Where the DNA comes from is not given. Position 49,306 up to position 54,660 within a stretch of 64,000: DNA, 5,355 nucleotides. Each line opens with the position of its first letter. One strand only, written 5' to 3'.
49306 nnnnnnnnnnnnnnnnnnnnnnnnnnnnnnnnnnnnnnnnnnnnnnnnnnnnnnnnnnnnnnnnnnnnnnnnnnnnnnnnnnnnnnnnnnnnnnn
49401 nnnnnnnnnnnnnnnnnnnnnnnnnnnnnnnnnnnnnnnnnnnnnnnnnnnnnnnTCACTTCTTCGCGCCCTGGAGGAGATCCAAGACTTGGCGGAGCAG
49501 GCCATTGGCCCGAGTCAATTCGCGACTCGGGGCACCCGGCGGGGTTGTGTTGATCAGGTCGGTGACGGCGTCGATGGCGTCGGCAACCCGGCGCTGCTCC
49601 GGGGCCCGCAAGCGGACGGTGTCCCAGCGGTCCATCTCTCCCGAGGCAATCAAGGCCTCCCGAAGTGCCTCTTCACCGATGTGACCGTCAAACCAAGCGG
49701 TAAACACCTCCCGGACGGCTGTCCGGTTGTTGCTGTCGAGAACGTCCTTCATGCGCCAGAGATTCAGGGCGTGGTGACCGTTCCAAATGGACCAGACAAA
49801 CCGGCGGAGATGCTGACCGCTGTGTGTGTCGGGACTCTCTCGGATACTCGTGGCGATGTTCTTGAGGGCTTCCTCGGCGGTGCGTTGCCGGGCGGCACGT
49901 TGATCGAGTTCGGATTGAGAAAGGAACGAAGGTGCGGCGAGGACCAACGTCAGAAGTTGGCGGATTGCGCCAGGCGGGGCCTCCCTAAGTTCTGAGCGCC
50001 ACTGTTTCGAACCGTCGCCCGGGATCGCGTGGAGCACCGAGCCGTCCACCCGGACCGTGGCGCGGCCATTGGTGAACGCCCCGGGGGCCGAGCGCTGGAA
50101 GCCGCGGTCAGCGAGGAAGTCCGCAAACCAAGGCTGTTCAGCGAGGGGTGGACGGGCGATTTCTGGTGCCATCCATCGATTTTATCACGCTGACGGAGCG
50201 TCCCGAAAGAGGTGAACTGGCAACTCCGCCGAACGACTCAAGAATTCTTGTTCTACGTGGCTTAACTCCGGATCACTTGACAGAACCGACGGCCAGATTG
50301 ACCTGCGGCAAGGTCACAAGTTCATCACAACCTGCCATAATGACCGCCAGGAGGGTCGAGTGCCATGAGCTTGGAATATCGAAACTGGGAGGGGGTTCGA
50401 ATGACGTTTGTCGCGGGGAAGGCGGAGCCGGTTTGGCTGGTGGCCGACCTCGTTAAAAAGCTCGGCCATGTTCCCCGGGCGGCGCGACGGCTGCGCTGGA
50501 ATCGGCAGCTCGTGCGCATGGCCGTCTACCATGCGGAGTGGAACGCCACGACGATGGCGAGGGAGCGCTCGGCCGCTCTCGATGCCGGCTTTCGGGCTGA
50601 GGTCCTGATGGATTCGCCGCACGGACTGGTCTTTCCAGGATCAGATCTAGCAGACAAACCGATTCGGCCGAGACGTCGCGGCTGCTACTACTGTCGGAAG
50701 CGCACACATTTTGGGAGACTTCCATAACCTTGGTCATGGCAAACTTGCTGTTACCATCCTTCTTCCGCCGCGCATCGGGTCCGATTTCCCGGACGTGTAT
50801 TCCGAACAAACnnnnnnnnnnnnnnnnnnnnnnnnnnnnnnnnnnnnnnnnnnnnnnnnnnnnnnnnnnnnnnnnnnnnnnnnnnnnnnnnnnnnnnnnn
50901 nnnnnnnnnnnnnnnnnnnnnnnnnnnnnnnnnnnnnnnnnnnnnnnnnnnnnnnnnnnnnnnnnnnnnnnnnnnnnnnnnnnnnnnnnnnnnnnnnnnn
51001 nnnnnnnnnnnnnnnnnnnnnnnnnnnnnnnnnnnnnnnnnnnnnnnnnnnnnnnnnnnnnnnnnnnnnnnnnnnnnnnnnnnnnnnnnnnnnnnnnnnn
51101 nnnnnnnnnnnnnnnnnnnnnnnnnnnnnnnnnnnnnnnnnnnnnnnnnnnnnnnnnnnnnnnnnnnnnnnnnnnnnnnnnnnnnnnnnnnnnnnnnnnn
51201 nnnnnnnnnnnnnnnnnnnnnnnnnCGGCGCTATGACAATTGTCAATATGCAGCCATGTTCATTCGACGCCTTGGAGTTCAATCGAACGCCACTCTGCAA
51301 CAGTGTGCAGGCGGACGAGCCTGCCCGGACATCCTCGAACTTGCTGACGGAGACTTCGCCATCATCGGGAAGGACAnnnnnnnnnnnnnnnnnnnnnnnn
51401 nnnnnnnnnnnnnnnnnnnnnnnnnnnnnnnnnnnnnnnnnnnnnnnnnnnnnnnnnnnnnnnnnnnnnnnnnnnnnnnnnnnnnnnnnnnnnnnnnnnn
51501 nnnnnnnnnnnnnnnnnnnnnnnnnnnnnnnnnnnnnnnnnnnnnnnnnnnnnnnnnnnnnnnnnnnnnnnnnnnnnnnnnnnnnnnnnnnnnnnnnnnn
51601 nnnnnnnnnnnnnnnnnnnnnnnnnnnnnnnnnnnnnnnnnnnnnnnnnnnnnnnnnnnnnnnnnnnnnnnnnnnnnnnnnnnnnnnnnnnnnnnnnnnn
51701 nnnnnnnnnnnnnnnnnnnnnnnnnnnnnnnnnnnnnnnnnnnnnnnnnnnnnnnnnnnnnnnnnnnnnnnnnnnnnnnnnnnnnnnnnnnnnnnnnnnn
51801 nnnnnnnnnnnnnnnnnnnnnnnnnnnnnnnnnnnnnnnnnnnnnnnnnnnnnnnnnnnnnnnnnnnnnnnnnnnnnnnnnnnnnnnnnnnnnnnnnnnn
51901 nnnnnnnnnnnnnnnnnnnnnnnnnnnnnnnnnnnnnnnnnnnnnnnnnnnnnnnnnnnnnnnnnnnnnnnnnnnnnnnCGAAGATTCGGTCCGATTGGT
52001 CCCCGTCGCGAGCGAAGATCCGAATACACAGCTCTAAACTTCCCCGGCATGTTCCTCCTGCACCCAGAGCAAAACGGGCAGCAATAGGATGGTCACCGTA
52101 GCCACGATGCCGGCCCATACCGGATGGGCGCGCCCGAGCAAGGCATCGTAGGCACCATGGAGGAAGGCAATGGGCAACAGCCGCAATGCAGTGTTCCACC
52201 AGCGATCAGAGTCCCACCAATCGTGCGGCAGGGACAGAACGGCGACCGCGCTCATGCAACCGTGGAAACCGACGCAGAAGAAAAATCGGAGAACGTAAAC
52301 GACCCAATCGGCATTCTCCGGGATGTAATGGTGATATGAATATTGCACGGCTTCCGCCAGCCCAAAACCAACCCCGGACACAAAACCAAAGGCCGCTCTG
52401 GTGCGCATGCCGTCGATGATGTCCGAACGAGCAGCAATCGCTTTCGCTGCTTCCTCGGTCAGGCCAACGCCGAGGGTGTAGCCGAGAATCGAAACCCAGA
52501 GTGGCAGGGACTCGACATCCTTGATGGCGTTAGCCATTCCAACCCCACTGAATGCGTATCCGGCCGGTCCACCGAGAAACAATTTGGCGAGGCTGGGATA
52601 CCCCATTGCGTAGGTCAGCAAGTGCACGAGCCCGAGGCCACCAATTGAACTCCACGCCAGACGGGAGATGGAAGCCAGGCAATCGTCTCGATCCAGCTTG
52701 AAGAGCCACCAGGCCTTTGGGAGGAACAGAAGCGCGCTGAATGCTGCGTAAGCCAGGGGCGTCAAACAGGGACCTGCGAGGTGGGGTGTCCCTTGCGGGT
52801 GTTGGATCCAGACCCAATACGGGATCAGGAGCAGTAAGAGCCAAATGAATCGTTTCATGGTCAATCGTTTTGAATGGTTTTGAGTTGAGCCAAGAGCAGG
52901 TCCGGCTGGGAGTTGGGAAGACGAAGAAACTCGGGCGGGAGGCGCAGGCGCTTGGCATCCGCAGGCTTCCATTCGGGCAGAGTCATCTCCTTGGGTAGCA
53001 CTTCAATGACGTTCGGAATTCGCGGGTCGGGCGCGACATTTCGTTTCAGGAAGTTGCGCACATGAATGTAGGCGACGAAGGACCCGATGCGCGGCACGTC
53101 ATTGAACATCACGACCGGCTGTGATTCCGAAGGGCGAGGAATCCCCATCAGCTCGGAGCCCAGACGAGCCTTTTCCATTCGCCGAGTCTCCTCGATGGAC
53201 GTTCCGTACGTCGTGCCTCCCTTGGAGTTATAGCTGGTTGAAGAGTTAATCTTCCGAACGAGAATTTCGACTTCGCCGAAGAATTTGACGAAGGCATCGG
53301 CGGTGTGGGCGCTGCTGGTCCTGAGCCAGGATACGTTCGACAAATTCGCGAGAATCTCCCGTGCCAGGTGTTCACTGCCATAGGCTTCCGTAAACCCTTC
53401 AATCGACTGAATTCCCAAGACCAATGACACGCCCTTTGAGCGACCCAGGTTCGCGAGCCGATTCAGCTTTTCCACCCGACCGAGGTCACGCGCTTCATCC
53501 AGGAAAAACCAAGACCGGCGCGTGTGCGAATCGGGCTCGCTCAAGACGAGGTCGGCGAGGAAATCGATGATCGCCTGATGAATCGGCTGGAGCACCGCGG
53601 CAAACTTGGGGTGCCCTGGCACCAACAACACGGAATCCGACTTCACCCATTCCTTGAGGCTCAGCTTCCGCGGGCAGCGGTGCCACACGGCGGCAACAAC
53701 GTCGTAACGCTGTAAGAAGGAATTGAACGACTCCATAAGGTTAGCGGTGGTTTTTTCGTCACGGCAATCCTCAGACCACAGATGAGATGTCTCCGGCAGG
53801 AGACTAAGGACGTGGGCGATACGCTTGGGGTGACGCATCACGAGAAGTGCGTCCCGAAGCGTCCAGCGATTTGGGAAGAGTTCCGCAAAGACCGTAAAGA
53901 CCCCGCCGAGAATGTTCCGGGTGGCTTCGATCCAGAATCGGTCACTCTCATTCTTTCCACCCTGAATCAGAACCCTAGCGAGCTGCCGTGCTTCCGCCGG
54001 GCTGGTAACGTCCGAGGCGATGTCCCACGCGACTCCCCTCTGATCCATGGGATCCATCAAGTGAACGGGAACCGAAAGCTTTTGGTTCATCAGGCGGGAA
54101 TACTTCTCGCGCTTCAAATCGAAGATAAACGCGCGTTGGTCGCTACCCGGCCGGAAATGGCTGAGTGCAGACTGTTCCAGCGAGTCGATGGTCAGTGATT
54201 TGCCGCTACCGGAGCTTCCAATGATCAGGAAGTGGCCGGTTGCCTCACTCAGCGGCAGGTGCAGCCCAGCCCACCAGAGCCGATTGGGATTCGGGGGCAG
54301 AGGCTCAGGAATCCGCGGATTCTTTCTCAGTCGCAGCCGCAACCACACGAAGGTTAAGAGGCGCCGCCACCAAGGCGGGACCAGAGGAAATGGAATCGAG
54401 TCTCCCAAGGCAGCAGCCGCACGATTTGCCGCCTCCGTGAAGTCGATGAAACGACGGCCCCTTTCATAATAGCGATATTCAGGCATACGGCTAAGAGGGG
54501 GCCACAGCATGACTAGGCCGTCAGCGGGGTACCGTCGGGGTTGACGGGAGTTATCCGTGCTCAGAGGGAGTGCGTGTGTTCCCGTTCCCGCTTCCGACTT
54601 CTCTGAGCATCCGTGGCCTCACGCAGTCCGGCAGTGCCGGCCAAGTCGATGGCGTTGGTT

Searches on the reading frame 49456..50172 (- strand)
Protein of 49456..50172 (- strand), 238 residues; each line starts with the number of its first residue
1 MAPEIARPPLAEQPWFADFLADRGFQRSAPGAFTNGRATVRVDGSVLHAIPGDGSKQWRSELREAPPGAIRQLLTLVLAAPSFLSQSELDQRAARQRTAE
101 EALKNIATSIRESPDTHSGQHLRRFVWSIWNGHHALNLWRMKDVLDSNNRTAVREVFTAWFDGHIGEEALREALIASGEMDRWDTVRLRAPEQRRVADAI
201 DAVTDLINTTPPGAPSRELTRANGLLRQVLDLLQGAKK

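Call 10: search_protein_families(library=padloc, proteins=[window:49456-50172:-], max_evalue=0.01)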
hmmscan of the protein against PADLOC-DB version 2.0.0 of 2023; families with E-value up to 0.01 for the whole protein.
window:49456-50172:- (238 aa): 0 families

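Call 57: search_protein_families(library=pfam, proteins=[window:49456-50172:-], max_evalue=0.001)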
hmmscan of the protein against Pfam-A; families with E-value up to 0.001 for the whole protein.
window:49456-50172:- (238 aa): 1 family
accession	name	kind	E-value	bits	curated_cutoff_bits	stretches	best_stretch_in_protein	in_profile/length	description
PF24720.1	DUF7673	-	0.0004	20.8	27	0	102-164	3-62/85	Family of unknown function (DUF7673)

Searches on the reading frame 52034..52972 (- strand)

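Call 10: search_protein_families(library=padloc, proteins=[window:52034-52972:-], max_evalue=0.01)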
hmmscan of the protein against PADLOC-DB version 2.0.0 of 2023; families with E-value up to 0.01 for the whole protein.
window:52034-52972:- (312 aa): 0 families

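Call 57: search_protein_families(library=pfam, proteins=[window:52034-52972:-], max_evalue=0.001)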
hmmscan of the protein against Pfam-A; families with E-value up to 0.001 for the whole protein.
window:52034-52972:- (312 aa): 1 family
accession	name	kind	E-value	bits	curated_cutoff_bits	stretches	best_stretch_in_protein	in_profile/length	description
PF13367.11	PrsW-protease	-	6.4e-10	39.3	23.5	1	144-301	21-193/196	PrsW family intramembrane metalloprotease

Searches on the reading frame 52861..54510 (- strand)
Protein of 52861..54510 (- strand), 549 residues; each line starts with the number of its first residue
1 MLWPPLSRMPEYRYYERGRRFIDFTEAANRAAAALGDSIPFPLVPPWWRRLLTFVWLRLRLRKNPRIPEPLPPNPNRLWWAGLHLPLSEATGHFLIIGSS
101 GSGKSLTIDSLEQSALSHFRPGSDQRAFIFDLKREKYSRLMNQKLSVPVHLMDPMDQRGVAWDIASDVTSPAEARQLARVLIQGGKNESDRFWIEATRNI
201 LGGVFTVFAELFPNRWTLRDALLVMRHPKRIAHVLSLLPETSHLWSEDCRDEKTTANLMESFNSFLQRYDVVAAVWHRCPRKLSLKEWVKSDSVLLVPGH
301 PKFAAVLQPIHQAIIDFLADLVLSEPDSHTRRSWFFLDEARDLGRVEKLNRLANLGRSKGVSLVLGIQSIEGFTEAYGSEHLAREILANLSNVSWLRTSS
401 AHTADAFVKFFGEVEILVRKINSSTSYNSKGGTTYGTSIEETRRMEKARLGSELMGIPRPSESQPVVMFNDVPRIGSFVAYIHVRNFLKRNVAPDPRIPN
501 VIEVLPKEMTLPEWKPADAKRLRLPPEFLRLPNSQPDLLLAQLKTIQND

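Call 10: search_protein_families(library=padloc, proteins=[window:52861-54510:-], max_evalue=0.01)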
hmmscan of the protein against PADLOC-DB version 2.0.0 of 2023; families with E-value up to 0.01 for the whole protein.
window:52861-54510:- (549 aa): 4 families
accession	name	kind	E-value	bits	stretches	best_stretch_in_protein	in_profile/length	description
PDLC04140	mad8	-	1.7e-17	61.9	1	91-415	27-270/314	mads_8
PDLC01055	HerA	-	3.8e-05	20.7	1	86-181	152-240/532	Type III coevolved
PDLC04105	HerA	-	0.0026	14.4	1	93-143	168-213/576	-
PDLC04106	HerA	-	0.0065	13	0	93-135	177-220/667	-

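Call 57: search_protein_families(library=pfam, proteins=[window:52861-54510:-], max_evalue=0.001)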
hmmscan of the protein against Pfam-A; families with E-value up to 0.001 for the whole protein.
window:52861-54510:- (549 aa): 5 families
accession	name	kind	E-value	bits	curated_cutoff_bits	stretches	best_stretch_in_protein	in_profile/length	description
PF10412.15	TrwB_AAD_bind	-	1.3e-52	179.5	20.5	1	80-459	4-368/387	Type IV secretion-system coupling protein DNA-binding domain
PF12696.13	TraG-D_C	-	1.3e-16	61.1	22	1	335-445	4-112/126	TraM recognition site of TraD and TraG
PF02534.20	T4SS-DNA_transf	-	2e-10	40.6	20.1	1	300-444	268-412/468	Type IV secretory system Conjugative DNA transfer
PF13401.12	AAA_22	-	7.3e-06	26.8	27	0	91-178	5-68/130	AAA domain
PF01580.24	FtsK_SpoIIIE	-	1.2e-05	25.3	24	0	87-121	35-69/221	FtsK/SpoIIIE family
